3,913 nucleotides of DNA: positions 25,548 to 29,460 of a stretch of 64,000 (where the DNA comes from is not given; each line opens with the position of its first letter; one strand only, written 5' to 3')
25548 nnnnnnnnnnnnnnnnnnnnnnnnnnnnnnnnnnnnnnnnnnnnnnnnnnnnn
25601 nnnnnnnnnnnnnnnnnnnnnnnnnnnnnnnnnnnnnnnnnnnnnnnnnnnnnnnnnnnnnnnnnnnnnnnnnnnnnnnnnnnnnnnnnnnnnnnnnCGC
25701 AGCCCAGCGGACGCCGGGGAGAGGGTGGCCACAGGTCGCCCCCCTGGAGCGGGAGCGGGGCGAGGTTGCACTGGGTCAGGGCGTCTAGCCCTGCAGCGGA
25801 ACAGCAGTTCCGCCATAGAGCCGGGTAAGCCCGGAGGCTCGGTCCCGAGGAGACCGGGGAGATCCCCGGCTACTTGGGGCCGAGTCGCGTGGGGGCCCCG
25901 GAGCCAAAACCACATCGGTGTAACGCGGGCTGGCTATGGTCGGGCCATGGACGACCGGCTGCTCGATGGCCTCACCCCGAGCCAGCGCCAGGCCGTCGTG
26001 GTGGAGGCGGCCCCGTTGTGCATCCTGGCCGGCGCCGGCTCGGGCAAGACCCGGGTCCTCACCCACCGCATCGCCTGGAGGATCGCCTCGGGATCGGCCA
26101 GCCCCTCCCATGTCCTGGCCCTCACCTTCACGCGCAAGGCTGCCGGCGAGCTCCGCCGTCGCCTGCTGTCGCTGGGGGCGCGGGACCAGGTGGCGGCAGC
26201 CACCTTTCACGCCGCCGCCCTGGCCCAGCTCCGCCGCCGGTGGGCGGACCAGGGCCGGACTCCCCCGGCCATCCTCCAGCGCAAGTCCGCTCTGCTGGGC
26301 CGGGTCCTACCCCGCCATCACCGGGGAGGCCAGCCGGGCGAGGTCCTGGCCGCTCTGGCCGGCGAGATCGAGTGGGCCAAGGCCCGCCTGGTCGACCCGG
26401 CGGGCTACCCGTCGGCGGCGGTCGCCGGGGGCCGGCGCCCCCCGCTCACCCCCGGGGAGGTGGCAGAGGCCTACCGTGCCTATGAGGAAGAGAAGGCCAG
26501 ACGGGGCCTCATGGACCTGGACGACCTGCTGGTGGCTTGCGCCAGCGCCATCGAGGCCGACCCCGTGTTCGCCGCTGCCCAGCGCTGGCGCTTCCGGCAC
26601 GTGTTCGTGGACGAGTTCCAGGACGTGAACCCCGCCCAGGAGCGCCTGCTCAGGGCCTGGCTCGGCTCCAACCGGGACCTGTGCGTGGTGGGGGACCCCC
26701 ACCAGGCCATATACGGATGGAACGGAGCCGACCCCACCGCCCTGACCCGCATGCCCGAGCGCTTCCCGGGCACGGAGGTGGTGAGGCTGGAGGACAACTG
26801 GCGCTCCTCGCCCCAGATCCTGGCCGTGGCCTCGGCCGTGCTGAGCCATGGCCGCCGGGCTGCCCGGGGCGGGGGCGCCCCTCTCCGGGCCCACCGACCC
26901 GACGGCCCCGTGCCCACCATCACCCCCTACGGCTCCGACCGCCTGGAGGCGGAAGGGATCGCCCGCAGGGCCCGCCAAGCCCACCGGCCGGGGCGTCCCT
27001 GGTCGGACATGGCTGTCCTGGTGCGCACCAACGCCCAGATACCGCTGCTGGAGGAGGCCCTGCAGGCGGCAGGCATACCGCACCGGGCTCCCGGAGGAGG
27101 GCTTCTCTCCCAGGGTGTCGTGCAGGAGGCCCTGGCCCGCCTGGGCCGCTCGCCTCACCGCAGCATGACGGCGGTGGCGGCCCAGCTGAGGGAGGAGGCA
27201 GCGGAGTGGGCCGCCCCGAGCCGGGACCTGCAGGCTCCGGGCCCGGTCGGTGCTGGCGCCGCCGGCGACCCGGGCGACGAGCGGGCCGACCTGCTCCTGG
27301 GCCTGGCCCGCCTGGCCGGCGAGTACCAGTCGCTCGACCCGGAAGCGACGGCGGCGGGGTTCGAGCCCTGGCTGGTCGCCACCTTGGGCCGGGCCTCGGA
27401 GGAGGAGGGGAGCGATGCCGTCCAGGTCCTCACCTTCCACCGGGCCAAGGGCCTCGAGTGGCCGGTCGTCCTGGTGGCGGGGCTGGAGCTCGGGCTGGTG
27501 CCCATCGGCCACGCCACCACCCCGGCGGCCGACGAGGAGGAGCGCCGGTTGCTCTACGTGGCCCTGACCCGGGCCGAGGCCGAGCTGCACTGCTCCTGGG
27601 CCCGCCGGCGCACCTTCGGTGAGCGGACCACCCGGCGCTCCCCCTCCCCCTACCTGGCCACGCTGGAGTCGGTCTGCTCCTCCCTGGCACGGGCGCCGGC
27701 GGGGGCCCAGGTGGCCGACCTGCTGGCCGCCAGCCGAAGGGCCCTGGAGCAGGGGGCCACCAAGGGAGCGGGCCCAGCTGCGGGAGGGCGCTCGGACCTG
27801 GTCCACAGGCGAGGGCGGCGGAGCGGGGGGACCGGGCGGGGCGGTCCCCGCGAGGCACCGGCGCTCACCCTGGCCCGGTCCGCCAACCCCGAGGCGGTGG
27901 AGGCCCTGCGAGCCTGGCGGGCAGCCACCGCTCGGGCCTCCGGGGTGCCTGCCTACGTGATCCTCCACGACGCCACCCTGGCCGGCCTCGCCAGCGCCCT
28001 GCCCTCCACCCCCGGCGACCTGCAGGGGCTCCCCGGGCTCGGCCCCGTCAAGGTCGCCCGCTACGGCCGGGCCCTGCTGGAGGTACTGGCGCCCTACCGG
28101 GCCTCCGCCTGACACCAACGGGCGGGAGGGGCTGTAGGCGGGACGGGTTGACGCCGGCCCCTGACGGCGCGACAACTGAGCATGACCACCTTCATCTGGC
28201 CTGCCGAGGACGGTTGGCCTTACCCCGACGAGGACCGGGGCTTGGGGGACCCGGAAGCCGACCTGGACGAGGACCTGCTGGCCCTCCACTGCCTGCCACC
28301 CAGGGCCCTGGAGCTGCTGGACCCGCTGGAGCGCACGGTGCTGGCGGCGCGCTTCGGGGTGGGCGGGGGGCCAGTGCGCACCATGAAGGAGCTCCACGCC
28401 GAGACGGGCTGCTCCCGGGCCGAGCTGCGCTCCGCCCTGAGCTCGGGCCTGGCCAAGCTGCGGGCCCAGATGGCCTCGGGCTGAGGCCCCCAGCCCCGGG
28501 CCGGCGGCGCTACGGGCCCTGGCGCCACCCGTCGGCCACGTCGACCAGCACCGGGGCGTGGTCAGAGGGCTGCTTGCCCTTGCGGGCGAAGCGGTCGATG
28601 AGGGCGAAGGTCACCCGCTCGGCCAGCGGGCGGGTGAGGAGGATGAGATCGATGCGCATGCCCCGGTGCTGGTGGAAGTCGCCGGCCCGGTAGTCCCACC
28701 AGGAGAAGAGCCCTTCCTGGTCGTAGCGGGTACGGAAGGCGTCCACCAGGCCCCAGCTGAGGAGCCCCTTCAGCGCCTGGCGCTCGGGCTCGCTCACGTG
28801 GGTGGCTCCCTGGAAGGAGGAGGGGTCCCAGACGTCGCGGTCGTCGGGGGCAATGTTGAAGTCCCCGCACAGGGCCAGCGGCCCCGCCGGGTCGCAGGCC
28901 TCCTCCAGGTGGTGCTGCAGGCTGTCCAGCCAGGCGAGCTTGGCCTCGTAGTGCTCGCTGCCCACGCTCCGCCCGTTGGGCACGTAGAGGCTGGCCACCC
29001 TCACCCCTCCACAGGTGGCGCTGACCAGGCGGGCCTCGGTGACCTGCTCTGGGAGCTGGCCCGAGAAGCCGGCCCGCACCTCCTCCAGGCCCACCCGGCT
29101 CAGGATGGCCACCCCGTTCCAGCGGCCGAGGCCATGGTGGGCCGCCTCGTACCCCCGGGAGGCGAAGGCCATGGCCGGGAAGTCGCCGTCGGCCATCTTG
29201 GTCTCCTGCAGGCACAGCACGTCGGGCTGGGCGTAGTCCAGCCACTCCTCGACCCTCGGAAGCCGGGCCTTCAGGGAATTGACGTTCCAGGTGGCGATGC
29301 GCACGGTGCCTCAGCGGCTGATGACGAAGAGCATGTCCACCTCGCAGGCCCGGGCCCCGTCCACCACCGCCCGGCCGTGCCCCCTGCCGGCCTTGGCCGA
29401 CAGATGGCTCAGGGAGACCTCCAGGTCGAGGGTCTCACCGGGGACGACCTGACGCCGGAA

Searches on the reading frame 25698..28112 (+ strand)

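Call 53: search_protein_families(library=pfam, proteins=[window:25698-28112:+], max_evalue=0.00001)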
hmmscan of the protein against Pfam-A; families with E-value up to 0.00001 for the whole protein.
window:25698-28112:+ (804 aa): 5 families
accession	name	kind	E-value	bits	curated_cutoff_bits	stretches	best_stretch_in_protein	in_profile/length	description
PF00580.27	UvrD-helicase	-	5.9e-57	193.8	23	1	92-356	1-270/271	UvrD/REP helicase N-terminal domain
PF13361.12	UvrD_C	-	2e-29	103.6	25.6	2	563-636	273-349/350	UvrD-like helicase C-terminal domain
PF13245.12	AAA_19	-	2.3e-22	80.1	25.1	1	96-340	1-132/134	AAA domain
PF00570.28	HRDC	-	1.7e-20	73.2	23.8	1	733-797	4-68/68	HRDC domain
PF13538.12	UvrD_C_2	-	1.9e-10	40.9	27.4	1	577-630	4-49/52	UvrD-like helicase C-terminal domain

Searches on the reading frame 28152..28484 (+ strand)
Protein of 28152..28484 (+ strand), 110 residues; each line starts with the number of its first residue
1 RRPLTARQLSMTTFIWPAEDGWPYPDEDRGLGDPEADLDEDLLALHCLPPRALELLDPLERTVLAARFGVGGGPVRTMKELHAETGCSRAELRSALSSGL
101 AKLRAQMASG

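Call 53: search_protein_families(library=pfam, proteins=[window:28152-28484:+], max_evalue=0.00001)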
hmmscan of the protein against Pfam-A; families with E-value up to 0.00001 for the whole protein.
window:28152-28484:+ (110 aa): 1 family
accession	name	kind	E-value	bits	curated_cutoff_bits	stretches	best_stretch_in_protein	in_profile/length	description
PF04545.22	Sigma70_r4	-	3.7e-06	26.8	24.1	1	52-105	1-50/50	Sigma-70, region 4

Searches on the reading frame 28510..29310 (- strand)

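Call 53: search_protein_families(library=pfam, proteins=[window:28510-29310:-], max_evalue=0.00001)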
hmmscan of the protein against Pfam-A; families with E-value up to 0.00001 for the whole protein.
window:28510-29310:- (266 aa): 1 family
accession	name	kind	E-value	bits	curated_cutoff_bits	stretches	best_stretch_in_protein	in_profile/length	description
PF03372.29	Exo_endo_phos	-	2.1e-31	109.7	24.5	1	6-251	1-225/225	Endonuclease/Exonuclease/phosphatase family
